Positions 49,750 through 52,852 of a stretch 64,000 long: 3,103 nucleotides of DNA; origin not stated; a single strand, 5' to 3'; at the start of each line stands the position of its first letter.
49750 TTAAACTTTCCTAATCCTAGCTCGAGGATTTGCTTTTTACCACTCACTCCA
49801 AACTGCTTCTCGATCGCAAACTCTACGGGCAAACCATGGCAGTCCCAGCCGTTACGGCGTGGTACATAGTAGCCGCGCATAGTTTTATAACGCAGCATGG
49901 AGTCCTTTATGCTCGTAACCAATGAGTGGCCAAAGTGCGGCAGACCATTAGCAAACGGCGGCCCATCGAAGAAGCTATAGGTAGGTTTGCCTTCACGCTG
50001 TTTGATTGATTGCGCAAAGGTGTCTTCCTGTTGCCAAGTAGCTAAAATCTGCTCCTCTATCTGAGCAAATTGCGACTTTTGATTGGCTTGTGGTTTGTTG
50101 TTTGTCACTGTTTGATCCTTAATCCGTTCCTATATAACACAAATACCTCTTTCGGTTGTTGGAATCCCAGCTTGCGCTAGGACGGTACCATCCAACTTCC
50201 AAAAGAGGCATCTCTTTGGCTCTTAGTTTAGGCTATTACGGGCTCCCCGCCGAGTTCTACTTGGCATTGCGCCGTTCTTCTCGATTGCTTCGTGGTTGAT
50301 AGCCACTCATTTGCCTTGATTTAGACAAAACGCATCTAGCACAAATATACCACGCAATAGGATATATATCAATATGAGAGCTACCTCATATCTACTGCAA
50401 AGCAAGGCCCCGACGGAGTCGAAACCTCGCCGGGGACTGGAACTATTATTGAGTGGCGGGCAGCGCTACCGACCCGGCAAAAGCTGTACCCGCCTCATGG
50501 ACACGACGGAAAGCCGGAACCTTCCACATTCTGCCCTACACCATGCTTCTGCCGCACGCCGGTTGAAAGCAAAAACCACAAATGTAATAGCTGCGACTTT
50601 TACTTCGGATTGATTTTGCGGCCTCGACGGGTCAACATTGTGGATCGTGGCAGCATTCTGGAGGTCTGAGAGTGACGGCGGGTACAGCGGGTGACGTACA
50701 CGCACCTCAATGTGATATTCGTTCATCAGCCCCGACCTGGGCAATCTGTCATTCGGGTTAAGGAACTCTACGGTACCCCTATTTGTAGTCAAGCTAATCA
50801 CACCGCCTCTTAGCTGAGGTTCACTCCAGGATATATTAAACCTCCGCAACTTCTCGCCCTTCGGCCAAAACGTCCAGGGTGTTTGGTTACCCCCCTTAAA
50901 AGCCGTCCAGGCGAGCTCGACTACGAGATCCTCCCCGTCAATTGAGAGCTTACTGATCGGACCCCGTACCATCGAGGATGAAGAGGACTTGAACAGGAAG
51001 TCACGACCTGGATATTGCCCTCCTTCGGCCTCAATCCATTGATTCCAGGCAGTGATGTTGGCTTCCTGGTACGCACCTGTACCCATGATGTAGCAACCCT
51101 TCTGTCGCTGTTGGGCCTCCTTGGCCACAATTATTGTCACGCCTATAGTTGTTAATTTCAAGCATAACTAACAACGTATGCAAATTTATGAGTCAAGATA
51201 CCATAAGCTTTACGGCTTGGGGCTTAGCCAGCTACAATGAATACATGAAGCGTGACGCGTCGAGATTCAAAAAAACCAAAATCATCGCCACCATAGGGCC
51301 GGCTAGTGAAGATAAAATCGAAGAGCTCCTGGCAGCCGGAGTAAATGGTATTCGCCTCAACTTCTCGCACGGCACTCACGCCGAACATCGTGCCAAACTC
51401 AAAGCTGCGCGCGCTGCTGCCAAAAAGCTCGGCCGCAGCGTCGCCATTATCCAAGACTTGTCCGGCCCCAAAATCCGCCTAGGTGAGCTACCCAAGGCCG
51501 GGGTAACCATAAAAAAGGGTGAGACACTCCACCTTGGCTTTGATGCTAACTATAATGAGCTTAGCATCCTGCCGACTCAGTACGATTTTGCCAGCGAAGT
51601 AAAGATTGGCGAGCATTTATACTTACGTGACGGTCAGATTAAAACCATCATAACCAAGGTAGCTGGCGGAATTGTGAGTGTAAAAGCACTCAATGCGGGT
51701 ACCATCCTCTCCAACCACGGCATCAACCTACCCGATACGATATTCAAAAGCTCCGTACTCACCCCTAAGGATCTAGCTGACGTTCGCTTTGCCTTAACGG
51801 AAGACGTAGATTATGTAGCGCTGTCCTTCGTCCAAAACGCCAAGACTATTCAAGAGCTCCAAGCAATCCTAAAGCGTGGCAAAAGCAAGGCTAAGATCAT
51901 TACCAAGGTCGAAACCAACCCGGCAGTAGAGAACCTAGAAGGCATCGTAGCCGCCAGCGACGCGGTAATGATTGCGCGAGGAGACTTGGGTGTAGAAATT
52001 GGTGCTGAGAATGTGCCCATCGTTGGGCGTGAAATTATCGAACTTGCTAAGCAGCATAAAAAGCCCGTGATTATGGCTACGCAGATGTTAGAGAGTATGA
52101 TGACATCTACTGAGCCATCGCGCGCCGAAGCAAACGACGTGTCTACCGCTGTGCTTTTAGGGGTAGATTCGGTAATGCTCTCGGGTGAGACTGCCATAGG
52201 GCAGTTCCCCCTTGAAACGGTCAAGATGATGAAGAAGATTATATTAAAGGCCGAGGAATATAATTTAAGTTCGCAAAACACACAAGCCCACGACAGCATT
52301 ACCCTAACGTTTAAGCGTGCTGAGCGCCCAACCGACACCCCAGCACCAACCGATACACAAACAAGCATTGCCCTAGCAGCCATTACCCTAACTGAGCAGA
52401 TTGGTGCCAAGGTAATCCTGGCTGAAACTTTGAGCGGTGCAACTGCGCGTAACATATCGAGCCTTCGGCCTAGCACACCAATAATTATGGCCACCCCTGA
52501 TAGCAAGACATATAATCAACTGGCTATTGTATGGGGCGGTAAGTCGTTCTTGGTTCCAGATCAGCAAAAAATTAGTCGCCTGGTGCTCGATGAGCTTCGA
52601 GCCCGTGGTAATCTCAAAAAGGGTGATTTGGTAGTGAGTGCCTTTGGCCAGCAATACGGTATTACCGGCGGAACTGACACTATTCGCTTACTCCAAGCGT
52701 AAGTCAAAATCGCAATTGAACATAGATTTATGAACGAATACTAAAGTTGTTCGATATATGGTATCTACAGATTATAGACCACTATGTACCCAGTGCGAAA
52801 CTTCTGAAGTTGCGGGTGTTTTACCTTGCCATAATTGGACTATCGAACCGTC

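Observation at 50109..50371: ileS T-box leader with a terminal-loop specifier (ultrashort stem I), the class described for Actinobacteria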

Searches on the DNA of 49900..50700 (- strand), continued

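Call 70: search_with_rna_model(model_id=R1, sources=[L085, L086, L087, L088, L089, L090, L091, L092, L093, L094, L095, L096, L097, L098, L099, L100, L101, L102, L103, L104, L105, L106, L107, L108, L109, L110, L111, L112, L113, L114, L115, L116, L117, L118, L119, L120, L121, L122, L123, L124, L125, L126, L127, L128, L129, L130, L131, L132, L133, L134, L135, L136, L137, L138, L139, L140, L141, L142, L143, L144, L145, L146, L147, L148, L149, L150, L151, L152, L153, L154, L155, L156, L157, L158, L159, L160, L161, L162, L163, L164], max_evalue=1, show_alignments=2)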
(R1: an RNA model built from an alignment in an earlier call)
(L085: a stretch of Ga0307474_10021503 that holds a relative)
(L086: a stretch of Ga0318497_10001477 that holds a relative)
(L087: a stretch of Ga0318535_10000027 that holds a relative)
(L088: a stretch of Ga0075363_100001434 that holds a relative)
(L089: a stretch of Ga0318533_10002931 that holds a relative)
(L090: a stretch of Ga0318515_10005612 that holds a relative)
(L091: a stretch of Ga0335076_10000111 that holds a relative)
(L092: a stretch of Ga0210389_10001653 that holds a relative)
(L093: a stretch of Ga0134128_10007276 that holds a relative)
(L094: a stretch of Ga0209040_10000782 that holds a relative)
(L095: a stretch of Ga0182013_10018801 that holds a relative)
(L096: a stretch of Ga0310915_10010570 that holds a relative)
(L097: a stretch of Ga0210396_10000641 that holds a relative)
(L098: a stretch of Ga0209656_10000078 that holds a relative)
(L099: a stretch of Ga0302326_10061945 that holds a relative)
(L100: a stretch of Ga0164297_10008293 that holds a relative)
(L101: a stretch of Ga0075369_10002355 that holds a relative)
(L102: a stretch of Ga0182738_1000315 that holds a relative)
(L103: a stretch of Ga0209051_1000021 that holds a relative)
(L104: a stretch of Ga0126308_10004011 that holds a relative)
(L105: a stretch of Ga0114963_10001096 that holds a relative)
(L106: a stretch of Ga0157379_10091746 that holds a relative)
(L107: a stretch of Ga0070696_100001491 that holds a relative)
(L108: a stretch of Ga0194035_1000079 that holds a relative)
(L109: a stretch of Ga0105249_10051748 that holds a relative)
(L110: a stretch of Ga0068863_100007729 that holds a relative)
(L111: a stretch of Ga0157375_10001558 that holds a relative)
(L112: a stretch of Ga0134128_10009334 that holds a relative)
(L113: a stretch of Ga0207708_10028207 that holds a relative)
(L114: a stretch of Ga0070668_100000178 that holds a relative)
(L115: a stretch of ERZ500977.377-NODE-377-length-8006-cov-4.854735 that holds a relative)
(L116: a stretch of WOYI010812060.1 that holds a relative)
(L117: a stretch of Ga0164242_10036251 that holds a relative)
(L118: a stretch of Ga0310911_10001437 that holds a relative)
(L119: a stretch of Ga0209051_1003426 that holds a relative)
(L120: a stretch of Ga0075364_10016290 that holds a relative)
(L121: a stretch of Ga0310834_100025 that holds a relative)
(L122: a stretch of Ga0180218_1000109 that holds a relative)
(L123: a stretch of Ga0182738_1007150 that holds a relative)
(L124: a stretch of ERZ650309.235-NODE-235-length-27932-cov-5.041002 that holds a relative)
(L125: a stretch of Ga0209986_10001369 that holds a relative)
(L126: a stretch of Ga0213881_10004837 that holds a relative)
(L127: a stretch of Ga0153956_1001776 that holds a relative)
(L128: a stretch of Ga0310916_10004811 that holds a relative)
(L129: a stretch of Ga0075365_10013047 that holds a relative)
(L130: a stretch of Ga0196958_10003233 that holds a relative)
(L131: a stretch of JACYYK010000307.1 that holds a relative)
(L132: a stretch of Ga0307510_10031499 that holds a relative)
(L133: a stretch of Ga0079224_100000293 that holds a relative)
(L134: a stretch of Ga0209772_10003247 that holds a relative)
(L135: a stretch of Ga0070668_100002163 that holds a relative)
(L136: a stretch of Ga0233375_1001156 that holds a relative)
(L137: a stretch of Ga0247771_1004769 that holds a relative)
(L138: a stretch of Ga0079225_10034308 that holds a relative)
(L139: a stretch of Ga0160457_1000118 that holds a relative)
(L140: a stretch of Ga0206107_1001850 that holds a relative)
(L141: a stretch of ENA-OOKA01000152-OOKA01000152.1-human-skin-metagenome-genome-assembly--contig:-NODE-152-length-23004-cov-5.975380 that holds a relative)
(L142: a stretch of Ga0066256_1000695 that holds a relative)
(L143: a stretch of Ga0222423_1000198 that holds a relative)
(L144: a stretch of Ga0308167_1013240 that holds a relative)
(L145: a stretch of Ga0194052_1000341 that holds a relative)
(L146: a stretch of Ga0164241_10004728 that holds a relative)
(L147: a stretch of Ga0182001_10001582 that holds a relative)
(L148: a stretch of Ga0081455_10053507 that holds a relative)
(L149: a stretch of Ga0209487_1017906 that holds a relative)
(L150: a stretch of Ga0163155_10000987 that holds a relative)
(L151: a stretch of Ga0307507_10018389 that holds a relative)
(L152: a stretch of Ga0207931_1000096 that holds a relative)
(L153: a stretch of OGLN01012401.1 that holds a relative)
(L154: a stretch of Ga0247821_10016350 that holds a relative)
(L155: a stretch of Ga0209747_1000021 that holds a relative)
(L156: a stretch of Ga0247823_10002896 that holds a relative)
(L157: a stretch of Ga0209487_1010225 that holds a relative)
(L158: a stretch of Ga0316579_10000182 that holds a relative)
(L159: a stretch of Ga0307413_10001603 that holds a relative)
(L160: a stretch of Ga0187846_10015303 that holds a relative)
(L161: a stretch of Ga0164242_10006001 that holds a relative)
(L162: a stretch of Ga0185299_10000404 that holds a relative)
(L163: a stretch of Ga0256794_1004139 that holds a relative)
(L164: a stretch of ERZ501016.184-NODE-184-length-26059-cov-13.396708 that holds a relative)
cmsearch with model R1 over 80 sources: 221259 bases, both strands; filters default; matches with E-value up to 1: 75.
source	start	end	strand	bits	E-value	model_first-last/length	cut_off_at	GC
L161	459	516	+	53.9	1.6e-11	1-62/62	no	0.69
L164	428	502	+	53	2.7e-11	1-62/62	no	0.69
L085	475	537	+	45.7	2.1e-09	1-62/62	no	0.63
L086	493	555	+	45.6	2.2e-09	1-62/62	no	0.65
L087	493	555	+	45.6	2.2e-09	1-62/62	no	0.65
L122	485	546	+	45.3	2.7e-09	1-62/62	no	0.61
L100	491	553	+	45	3.2e-09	1-62/62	no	0.67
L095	91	153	+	44.9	3.3e-09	1-62/62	no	0.59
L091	462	523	+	44.2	4.9e-09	1-62/62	no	0.65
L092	513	575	+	44.2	5e-09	1-62/62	no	0.65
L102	496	569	+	44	5.6e-09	1-62/62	no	0.65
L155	477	536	+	44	5.8e-09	1-62/62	no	0.7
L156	467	528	+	43.8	6.5e-09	1-62/62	no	0.65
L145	479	546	+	43.6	7.2e-09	1-62/62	no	0.69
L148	480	542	+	43.6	7.4e-09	1-62/62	no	0.63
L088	463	525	+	43.5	7.6e-09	1-62/62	no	0.65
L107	483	545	+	43.3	8.4e-09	1-62/62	no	0.62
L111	483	545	+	43.3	8.4e-09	1-62/62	no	0.62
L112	483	545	+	43.3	8.4e-09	1-62/62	no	0.62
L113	483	545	+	43.3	8.4e-09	1-62/62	no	0.62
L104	509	571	+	42.8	1.2e-08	1-62/62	no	0.62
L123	476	537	+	41.8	2.1e-08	1-62/62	no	0.63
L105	501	570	+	41.5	2.6e-08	1-62/62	no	0.69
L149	357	420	+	41.2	3e-08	1-62/62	no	0.7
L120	474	537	+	41.1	3.1e-08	1-62/62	no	0.72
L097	510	572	+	41.1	3.2e-08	1-62/62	no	0.63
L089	495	557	+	41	3.3e-08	1-62/62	no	0.65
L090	495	557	+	41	3.3e-08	1-62/62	no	0.65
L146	527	588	+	40.8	3.8e-08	1-62/62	no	0.69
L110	510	572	+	40.8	3.8e-08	1-62/62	no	0.62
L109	511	573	+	40.8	3.9e-08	1-62/62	no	0.63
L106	479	541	+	40.4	4.7e-08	1-62/62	no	0.63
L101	509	571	+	40.4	4.8e-08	1-62/62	no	0.63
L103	458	532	+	40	6.1e-08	1-62/62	no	0.68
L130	425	488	+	39.3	9.1e-08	1-62/62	no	0.72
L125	465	541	+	39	1.1e-07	1-62/62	no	0.7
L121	480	559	+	38.9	1.2e-07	1-62/62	no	0.65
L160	476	540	+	38.6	1.4e-07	1-62/62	no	0.69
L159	450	516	+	38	2e-07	1-62/62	no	0.72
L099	499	573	+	37.9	2.2e-07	1-62/62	no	0.61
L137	434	499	+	37.6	2.6e-07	1-62/62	no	0.65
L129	495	569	+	37.5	2.7e-07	1-62/62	no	0.67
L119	501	574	+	37.4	2.8e-07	1-62/62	no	0.66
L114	470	539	+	37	3.7e-07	1-62/62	no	0.63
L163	480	558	+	36.6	4.5e-07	1-62/62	no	0.58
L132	398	465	+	36.3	5.4e-07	1-62/62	no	0.65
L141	484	567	+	36.3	5.4e-07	1-62/62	no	0.69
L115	489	562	+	36.1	6.1e-07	1-62/62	no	0.64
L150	454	521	+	36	6.6e-07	1-62/62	no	0.75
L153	243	310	+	35.9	6.8e-07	1-62/62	no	0.69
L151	511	573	+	35.9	7.1e-07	1-62/62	no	0.71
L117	479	548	+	35.7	7.8e-07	1-62/62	no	0.67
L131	387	472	+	35.7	7.9e-07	1-62/62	no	0.64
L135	433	496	+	35.5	8.8e-07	1-62/62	no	0.67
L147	485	562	+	34.8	1.3e-06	1-62/62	no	0.62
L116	476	552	+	34.8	1.4e-06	1-62/62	no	0.61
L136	436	506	+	34.4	1.7e-06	1-62/62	no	0.7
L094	468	543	+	34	2.2e-06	1-62/62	no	0.63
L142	438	529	+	34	2.2e-06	1-62/62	no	0.73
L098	495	570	+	33.8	2.4e-06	1-62/62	no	0.64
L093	497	574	+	33.8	2.4e-06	1-62/62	no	0.65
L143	432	502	+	33.6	2.7e-06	1-62/62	no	0.7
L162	426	505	+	31.4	1e-05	1-62/62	no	0.66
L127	489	559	+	31.2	1.1e-05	1-62/62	no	0.65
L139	434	511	+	29.9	2.4e-05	1-62/62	no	0.69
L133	375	486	+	29.7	2.8e-05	1-62/62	no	0.72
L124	291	360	+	29.6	3e-05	1-62/62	no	0.7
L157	420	500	+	29.3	3.5e-05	1-62/62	no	0.7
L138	368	462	+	28.7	5e-05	1-62/62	no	0.69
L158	339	457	+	28.6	5.2e-05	1-62/62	no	0.71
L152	336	441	+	28.5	5.8e-05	1-62/62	no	0.61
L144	274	383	+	26.7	0.00016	1-62/62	no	0.73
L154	457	545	+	24.8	0.00052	1-62/62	no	0.66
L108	1229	1289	+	14.4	0.24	1-62/62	no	0.69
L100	1820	1880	+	13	0.56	1-62/62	no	0.7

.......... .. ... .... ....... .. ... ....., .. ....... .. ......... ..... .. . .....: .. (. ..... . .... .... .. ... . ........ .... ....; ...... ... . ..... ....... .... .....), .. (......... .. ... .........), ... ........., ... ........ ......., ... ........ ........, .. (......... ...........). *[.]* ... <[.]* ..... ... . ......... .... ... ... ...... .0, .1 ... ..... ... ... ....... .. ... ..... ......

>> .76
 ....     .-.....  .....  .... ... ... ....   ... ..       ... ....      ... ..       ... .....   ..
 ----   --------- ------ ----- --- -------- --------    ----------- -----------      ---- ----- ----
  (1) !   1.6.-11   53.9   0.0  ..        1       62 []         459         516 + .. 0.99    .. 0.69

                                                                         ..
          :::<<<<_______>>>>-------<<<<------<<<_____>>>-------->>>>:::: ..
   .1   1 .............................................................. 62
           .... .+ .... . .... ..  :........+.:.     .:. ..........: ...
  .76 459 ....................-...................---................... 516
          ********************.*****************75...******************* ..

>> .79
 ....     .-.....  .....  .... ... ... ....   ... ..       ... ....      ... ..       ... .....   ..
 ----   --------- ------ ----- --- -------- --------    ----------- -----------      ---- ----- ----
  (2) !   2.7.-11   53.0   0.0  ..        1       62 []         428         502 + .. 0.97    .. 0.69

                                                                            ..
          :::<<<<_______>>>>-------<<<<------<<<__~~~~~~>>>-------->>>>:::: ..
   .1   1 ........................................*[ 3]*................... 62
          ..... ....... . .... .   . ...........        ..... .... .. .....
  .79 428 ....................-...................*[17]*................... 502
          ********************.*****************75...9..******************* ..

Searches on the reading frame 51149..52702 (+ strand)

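Call 6: search_protein_families(library=pfam, proteins=[window:51149-52702:+])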
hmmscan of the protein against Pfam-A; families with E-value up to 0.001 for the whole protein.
window:51149-52702:+ (517 aa): 2 families
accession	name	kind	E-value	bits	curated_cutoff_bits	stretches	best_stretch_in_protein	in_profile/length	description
PF00224.27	PK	-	4.9e-94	315.5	30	1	41-358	2-328/328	Pyruvate kinase, barrel domain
PF02887.21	PK_C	-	1.4e-24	86.8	28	1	406-514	2-113/114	Pyruvate kinase, alpha/beta domain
